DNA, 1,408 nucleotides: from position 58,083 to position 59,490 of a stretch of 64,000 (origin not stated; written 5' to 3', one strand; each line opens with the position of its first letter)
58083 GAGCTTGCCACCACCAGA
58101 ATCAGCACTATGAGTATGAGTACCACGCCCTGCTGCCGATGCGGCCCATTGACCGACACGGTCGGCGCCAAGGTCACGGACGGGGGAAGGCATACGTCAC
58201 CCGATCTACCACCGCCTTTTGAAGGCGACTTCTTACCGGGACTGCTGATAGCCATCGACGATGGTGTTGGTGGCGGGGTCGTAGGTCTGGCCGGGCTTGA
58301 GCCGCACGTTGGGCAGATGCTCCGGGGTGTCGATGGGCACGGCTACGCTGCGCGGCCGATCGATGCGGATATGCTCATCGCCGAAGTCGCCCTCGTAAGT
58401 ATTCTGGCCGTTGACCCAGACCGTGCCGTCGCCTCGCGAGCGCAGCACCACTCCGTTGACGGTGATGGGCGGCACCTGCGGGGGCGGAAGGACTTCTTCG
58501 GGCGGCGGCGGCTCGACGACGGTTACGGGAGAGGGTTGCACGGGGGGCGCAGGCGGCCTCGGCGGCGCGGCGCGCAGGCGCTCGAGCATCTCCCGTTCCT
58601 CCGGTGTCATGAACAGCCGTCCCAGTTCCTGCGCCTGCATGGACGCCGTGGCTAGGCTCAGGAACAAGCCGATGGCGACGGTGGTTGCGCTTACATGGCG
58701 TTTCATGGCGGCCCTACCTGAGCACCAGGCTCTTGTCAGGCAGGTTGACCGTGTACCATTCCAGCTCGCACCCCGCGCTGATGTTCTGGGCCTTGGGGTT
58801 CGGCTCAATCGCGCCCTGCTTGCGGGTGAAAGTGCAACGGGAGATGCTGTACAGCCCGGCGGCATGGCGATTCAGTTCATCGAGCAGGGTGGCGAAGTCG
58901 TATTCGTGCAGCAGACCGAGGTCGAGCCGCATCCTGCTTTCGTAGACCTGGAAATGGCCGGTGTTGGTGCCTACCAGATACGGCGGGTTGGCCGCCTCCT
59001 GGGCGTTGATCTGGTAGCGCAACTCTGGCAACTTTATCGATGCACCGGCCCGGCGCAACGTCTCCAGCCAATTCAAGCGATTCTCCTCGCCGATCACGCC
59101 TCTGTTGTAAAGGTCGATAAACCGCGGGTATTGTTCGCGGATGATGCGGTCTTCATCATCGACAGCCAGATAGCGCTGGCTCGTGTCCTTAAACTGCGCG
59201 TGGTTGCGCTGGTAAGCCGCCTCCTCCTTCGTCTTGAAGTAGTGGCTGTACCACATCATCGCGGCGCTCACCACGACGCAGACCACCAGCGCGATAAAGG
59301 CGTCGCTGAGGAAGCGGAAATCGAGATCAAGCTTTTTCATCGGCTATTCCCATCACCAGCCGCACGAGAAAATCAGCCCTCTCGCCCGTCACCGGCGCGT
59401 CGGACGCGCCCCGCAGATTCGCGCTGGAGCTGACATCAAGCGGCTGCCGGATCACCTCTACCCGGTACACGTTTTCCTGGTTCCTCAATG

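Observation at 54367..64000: MSHA-like type IVa pilus / T2SS-like cluster with non-canonical gene order and no secretin in view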

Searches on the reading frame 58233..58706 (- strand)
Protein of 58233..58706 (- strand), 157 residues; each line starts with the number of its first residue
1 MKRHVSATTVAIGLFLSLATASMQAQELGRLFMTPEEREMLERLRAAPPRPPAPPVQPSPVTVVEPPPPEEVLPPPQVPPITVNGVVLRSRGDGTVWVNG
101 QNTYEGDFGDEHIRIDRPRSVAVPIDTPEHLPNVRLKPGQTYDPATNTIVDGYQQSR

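Call 47: search_solved_structures(query=A4, max_evalue=10)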
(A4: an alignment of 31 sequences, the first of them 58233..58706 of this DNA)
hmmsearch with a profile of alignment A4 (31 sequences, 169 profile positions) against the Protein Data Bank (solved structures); distinct sequences matched with E-value up to 10: 7.
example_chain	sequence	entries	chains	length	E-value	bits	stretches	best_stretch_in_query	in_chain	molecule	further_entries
6qml_A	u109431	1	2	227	0.33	13.7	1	38-126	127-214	Ubiquitin carboxyl-terminal hydrolase isozyme L3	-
1uch_A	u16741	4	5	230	0.33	13.7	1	38-126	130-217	UBIQUITIN C-TERMINAL HYDROLASE UCH-L3 | Ubiquitin Carboxyl-terminal esterase L3 | Ubiquitin carboxyl-terminal hydrolase isozyme L3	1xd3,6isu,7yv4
13cv_A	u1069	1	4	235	0.35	13.6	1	38-126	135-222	Ubiquitin carboxyl-terminal hydrolase isozyme L3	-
13cu_A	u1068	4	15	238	0.36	13.6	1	38-126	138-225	Ubiquitin carboxyl-terminal hydrolase isozyme L3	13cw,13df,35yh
5xyi_S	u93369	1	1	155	0.76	12.5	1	30-101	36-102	Ribosomal protein S13p/S18e, putative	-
5lsr_A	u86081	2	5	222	1.1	12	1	20-58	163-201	CcmP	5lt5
1xyn_A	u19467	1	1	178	1.3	11.8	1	84-144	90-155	ENDO-1,4-BETA-XYLANASE I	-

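Call 50: search_protein_families(library=pfam, alignment_id=A4, max_evalue=1)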
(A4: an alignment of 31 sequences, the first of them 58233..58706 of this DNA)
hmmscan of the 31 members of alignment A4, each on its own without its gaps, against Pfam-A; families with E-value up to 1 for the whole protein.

A. member 1, window:58233-58706:- (157 aa): 2 families
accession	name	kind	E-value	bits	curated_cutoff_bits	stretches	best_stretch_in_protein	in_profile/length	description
PF16537.11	T2SSB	-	0.047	13.8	28.4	1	78-115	1-39/60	Type II secretion system protein B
PF21467.3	BetaGal_gal-bd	-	0.12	12.9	27.3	1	88-102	22-36/62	Beta-galactosidase, galactose-binding domain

B. families by the number of members that match (of 31 scanned): 8 families
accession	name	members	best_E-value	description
PF16537.11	T2SSB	2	0.036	Type II secretion system protein B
PF21467.3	BetaGal_gal-bd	2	0.12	Beta-galactosidase, galactose-binding domain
PF14014.11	DUF4230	1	0.0071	Protein of unknown function (DUF4230)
PF01833.30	TIG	1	0.024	IPT/TIG domain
PF25692.1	Phage_depo_C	1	0.13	Phage depolymerase C-terminal beta sandwich domain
PF07987.16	DUF1775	1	0.14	Domain of unkown function (DUF1775)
PF21423.2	AhtL-like_1st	1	0.15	Pyrogallol hydroxytransferase large subunit-like, domain 1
PF07715.20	Plug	1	0.25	TonB-dependent Receptor Plug Domain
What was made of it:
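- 58233..58706 (-): 157-aa exported protein: a signal peptide, the conserved motif LGRLF-TP-ER, a Pro-rich linker and a beta-rich C-domain (TVNG-V-RS-G--T-WVNG ... LKPGQ-YDP). It sits in the PilP/GspC-HR/MshK position. The homology is only hinted at. T2SSB E ~0.04 in 2 of 31 members (call 50).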

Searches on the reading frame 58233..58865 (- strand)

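Call 5: search_protein_families(library=pfam, proteins=[window:58233-58865:-], max_evalue=0.1)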
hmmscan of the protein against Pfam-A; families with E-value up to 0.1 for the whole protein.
window:58233-58865:- (210 aa): 1 family
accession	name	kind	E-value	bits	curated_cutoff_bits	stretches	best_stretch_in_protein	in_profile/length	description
PF16537.11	T2SSB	-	0.08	13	28.4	0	131-168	1-39/60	Type II secretion system protein B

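Call 6: search_protein_families(library=ncbifam, proteins=[window:58233-58865:-], max_evalue=0.1)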
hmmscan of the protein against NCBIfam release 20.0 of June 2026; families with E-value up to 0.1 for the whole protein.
window:58233-58865:- (210 aa): 0 families

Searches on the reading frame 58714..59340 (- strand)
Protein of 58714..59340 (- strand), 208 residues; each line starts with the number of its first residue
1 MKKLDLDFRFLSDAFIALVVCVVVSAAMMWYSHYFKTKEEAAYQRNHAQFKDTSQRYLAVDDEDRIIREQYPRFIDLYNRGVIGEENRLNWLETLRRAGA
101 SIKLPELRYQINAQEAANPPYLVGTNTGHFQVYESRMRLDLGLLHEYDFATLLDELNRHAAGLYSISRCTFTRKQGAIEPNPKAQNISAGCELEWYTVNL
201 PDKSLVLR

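Call 5: search_protein_families(library=pfam, proteins=[window:58714-59340:-], max_evalue=0.1)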
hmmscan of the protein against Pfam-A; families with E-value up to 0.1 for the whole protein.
window:58714-59340:- (208 aa): 1 family
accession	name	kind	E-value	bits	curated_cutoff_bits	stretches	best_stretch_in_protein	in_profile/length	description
PF20464.3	MmeI_N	-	0.0021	18.8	27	1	54-142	51-135/181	MmeI, N-terminal domain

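Call 6: search_protein_families(library=ncbifam, proteins=[window:58714-59340:-], max_evalue=0.1)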
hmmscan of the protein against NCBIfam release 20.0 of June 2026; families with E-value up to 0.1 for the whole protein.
window:58714-59340:- (208 aa): 0 families

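Call 46: search_solved_structures(query=A3, max_evalue=10)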
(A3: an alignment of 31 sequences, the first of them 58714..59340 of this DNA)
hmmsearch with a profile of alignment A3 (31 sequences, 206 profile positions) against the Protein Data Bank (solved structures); distinct sequences matched with E-value up to 10: 1.
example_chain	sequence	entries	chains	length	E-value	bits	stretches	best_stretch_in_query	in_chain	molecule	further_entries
6z1p_Av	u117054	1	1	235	0.36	13.6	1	45-100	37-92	50S ribosomal protein L21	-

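Call 49: search_protein_families(library=pfam, alignment_id=A3, max_evalue=1)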
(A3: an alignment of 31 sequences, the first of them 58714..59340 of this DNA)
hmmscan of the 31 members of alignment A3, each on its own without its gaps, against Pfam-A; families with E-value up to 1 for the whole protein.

A. member 1, window:58714-59340:- (208 aa): 2 families
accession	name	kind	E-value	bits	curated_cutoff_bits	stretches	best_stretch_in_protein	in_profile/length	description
PF20464.3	MmeI_N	-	0.0021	18.8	27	1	54-142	51-135/181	MmeI, N-terminal domain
PF05961.16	Chordopox_A13L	-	0.25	12.1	24.1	1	15-46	5-35/69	Chordopoxvirus A13L protein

B. families by the number of members that match (of 31 scanned): 18 families
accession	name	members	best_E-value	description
PF17247.7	DUF5316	2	0.011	Family of unknown function (DUF5316)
PF13800.11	Sigma_reg_N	2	0.014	Sigma factor regulator N-terminal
PF20464.3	MmeI_N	1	0.0021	MmeI, N-terminal domain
PF11981.13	DUF3482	1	0.065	Domain of unknown function (DUF3482)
PF12212.14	PAZ_2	1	0.066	PAZ domain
PF18929.5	DUF5678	1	0.077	Family of unknown function (DUF5678)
PF03441.19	FAD_binding_7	1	0.081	FAD binding domain of DNA photolyase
PF00010.31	HLH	1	0.083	Helix-loop-helix DNA-binding domain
PF06453.16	LT-IIB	1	0.096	Type II heat-labile enterotoxin , B subunit (LT-IIB)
PF14426.11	Imm2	1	0.12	Immunity protein Imm2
PF08993.15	T4_Gp59_N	1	0.13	T4 gene Gp59 loader of gp41 DNA helicase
PF12394.13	DUF3657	1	0.13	Protein FAM135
PF14869.12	DUF4488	1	0.14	Domain of unknown function (DUF4488)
PF10644.15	Misat_Tub_SegII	1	0.14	Misato Segment II tubulin-like domain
PF14991.11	MLANA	1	0.17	Protein melan-A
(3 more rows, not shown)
